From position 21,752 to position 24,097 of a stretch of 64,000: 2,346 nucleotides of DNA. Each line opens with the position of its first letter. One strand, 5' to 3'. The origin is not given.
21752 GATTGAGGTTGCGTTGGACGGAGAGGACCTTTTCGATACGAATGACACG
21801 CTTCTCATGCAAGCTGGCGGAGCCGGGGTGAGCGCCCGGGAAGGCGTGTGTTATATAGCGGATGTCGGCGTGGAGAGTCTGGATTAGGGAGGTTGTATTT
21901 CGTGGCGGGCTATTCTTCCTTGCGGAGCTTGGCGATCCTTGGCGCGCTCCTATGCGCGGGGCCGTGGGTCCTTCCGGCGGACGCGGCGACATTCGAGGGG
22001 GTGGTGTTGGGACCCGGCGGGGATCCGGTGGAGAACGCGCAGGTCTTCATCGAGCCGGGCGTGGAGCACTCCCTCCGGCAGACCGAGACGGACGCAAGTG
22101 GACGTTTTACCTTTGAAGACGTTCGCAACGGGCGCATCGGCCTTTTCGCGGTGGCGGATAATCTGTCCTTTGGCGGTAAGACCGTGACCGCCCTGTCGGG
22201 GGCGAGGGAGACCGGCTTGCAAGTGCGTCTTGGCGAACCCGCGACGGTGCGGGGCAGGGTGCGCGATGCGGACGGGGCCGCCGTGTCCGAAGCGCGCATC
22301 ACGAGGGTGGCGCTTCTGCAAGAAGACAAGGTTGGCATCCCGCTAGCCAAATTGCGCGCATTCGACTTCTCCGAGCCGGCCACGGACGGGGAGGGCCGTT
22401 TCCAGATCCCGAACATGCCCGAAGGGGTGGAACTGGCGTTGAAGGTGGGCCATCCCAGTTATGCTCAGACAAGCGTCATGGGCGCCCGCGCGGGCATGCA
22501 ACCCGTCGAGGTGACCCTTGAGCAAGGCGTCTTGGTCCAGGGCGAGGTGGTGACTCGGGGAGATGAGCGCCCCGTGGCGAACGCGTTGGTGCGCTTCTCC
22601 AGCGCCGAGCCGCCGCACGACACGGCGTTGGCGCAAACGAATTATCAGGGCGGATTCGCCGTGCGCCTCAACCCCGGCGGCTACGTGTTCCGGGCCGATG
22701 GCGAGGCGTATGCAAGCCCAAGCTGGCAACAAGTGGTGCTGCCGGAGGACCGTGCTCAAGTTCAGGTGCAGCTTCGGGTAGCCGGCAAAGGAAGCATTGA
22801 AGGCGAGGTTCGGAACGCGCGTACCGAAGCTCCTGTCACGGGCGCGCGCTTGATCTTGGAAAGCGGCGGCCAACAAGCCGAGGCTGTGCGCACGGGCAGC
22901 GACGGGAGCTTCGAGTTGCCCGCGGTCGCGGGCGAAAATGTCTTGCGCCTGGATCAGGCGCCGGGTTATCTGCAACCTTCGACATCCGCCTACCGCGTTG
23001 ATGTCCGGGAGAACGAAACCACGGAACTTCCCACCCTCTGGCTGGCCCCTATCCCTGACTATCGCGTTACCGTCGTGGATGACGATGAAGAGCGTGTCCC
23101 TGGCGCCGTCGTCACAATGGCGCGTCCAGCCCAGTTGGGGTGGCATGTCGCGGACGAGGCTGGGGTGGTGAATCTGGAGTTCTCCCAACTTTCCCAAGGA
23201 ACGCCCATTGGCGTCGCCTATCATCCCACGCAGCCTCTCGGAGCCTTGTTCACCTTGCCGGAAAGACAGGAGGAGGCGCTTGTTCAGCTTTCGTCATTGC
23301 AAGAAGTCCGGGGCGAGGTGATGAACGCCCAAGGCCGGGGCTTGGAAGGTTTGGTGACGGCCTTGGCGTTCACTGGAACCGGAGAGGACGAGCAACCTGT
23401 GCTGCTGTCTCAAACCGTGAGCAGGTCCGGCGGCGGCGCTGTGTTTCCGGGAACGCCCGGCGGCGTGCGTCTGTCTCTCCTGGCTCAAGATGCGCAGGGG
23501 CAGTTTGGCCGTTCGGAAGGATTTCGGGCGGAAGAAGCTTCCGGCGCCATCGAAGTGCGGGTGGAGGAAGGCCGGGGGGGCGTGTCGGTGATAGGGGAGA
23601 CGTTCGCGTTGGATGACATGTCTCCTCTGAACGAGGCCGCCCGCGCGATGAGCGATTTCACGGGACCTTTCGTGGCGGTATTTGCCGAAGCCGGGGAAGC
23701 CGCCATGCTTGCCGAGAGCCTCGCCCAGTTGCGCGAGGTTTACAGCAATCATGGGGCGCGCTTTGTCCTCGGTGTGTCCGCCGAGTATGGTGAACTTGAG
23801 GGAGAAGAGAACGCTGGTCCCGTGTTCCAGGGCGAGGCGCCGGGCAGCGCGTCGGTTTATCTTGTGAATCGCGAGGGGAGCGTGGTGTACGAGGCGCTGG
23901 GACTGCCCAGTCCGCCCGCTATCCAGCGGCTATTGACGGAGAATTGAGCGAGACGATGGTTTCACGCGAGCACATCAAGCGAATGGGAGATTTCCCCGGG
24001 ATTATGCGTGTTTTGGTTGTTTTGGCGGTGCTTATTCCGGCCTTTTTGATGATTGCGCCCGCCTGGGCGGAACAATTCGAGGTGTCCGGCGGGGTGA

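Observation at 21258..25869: Tandem paralogous secreted proteins of CarbopepD_reg-like repeats ending in Cys-less thioredoxin-fold domains, preceded by a DUF1080-like protein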

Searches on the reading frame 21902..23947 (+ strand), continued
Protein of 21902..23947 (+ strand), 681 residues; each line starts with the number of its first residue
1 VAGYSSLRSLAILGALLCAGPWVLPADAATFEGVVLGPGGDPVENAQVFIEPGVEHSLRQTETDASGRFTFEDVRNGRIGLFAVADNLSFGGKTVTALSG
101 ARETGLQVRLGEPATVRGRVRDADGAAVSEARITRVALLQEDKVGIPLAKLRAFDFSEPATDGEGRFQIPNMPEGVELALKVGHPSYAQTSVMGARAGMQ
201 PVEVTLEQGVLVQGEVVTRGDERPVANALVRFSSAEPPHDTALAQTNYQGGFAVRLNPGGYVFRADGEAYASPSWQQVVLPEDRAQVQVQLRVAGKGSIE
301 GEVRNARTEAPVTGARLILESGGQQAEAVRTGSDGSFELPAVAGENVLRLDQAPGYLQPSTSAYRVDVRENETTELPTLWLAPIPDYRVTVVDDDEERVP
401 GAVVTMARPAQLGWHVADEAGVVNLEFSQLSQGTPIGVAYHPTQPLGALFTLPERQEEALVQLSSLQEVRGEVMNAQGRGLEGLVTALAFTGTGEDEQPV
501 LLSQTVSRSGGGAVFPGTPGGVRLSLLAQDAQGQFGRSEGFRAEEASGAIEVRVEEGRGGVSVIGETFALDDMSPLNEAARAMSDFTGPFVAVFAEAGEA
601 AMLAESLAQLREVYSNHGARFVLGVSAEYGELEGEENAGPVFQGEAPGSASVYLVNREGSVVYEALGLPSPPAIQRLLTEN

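Call 15: find_encoding_contigs(protein=P0059, flank=6000, max_places=1)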
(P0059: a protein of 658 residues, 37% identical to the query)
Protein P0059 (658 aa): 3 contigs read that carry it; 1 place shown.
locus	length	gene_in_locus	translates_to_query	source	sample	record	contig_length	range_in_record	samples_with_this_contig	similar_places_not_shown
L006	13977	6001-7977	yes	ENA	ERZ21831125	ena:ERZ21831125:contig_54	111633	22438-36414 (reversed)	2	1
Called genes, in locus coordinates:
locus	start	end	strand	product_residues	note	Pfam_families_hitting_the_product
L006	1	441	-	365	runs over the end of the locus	-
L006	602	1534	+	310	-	-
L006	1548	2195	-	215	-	PF00596:Aldolase_II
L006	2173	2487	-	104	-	-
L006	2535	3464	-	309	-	PF01063:Aminotran_4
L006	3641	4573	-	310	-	PF00990:GGDEF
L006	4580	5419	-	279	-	PF08668:HDOD, PF01966:HD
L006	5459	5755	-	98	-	-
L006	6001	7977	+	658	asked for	PF10670:DUF4198 (faint), PF13620:CarboxypepD_reg, PF13715:CarbopepD_reg_2 (faint), PF20598:DUF6795 (faint), PF22904:NOMO1-like_2nd (faint), PF25020:TTR_TEN1-4 (faint), PF13620:CarboxypepD_reg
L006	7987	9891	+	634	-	PF13620:CarboxypepD_reg, PF13715:CarbopepD_reg_2 (faint), PF17210:SdrD_B (faint), PF22904:NOMO1-like_2nd (faint), PF13620:CarboxypepD_reg, PF00578:AhpC-TSA, PF08534:Redoxin (faint), PF13905:Thioredoxin_8 (weak)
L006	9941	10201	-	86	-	PF01649:Ribosomal_S20p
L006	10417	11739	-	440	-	PF01408:GFO_IDH_MocA, PF19051:GFO_IDH_MocA_C2, PF22725:GFO_IDH_MocA_C3 (weak)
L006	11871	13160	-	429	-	PF01408:GFO_IDH_MocA, PF19051:GFO_IDH_MocA_C2, PF22725:GFO_IDH_MocA_C3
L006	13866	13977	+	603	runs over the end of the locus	-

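Call 16: find_encoding_contigs(protein=P0021, flank=6000, max_places=1)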
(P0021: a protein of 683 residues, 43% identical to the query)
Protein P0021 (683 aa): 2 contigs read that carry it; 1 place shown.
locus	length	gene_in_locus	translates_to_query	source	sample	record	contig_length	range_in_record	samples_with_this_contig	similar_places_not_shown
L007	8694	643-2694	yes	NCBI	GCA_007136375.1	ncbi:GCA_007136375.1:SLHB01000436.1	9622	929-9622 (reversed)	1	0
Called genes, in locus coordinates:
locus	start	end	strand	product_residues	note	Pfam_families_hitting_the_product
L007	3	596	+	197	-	?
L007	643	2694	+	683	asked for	PF07210:DUF1416 (faint), PF13620:CarboxypepD_reg (weak), PF13715:CarbopepD_reg_2 (faint), PF15976:CooC_C (faint), PF13620:CarboxypepD_reg (weak)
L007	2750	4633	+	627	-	PF02369:Big_1 (faint), PF07210:DUF1416 (faint), PF13620:CarboxypepD_reg, PF15976:CooC_C (faint), PF13620:CarboxypepD_reg, PF00578:AhpC-TSA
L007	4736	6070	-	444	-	PF04055:Radical_SAM, PF13186:SPASM, PF02810:SEC-C (weak)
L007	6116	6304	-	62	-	-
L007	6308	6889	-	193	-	PF02508:Rnf-Nqr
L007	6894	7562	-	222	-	PF02508:Rnf-Nqr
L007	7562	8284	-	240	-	PF04205:FMN_bind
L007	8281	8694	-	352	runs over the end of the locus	PF03116:NQR2_RnfD_RnfE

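Call 62: search_protein_families(library=pfam, proteins=[L002:6696-7949:+], max_evalue=0.00001)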
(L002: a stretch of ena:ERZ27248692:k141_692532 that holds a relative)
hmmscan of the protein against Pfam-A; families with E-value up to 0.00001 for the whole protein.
L002:6696-7949:+ (417 aa): 12 families
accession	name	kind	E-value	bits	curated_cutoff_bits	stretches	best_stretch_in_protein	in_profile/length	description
PF13414.12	TPR_11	-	7.7e-16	58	26.8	1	115-144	9-38/42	TPR repeat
PF13485.12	Peptidase_MA_2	-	4e-14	53.3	32.4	1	281-402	67-189/201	Peptidase MA superfamily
PF07719.23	TPR_2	-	1e-13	50.7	27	0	28-58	4-34/34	Tetratricopeptide repeat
PF00515.34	TPR_1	-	2.4e-12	46.5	27.8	0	29-58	5-34/34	Tetratricopeptide repeat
PF13431.12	TPR_17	-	2.5e-12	46.5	24.4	0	124-154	3-33/34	Tetratricopeptide repeat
PF14559.12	TPR_19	-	2.6e-10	40.9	25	0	114-155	5-46/68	Tetratricopeptide repeat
PF13428.12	TPR_14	-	1.9e-09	37.7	23.5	0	103-142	4-43/44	Tetratricopeptide repeat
PF13424.12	TPR_12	-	1.5e-07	32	30.1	0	29-96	7-75/77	Tetratricopeptide repeat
PF13432.12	TPR_16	-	6.2e-07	30.2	32.7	0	105-155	2-52/65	Tetratricopeptide repeat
PF23914.1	TPR_CcmH_CycH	-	3.8e-06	27.3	42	0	25-119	50-140/158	Cytochrome c-type biogenesis protein H TPR domain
PF13371.12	TPR_9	-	4.7e-06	27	35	0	85-138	14-67/73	Tetratricopeptide repeat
PF03704.23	BTAD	-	9.3e-06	26.5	22.1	0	108-169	70-131/146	Bacterial transcriptional activator domain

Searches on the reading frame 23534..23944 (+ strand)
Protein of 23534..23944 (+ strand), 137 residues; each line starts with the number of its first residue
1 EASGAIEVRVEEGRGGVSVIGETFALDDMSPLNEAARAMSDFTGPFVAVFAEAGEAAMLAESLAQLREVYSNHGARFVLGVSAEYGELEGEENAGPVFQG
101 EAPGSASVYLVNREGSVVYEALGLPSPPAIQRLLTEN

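Call 28: search_solved_structures(query=A4, max_evalue=10, show_alignments=2)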
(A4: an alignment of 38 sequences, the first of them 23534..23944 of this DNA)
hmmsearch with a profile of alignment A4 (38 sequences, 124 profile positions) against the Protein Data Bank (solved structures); distinct sequences matched with E-value up to 10: 5.
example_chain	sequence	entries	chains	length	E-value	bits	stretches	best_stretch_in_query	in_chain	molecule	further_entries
5wa3_A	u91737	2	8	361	0.13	15.5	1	43-106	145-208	Pyridine synthase TbtD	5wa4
7yfg_B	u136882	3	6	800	1.2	12.4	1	31-83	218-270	Glutamate receptor ionotropic, NMDA 2C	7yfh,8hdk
7yfi_D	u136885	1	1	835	1.3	12.3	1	31-83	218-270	Glutamate receptor ionotropic, NMDA 2C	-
3gl3_A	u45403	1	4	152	1.4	12.1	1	91-114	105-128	Putative Thiol:disulfide interchange protein DsbE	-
9sgj_A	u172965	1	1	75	5.9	10.1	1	44-77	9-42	Fd3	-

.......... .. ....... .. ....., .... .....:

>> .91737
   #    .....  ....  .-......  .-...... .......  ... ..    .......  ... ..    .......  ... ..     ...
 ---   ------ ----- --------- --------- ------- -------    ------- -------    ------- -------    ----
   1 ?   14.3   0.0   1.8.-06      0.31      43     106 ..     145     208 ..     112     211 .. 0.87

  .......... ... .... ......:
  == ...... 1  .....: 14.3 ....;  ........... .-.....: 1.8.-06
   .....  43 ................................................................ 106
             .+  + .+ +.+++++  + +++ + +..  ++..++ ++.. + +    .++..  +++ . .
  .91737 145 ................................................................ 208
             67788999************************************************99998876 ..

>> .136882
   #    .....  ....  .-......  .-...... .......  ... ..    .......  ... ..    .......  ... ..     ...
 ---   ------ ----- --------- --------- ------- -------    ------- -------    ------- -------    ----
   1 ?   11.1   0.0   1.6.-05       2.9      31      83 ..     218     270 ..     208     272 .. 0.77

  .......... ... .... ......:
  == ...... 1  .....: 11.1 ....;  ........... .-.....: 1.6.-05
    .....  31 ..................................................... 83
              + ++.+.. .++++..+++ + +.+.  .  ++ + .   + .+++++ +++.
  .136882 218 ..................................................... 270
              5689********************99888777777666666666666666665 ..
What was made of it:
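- On TlpA/ResA-like thiol-disulfide oxidoreductase (thioredoxin-fold, AhpC-TSA/Redoxin/Thioredoxin_8): There is no significant sequence match (call 28).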

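Call 35: predict_structure(alignment_id=A4)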
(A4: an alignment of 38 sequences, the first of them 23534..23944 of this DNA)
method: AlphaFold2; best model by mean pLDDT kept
length: 137 residues; sequences in the alignment: 38
mean_pLDDT: 86.4   pTM: 0.78
mean pLDDT of the five models: 86.4, 86.0, 85.4, 84.3, 83.2
residues with pLDDT >= 90: 94; 70-90: 17; 50-70: 25; < 50: 1
segments of 3 or more residues with pLDDT < 50: none
pLDDT, mean of each block of 10 residues (from residue 1): 62 72 94 92 94 90 91 93 70 82 94 96 91 89
secondary structure, 60 per line:
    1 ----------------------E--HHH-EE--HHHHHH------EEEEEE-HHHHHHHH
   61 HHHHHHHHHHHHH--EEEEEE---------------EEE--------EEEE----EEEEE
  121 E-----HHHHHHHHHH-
elements in order: H34-39 E46-51 H53-73 E76-81 E97-99 E108-111 E116-121 H127-136
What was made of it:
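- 23657..23944 (+): g2 C-terminal thioredoxin-like domain, residues about 586-681. Predicted order is strand 1 (FVAVFA), helix 1, strand 2, strands 3-4, helix 3. The usual middle helix and the cis-Pro are absent. The family motif is ETFG[LM]PP. AF2 pLDDT 86.4 (call 35).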
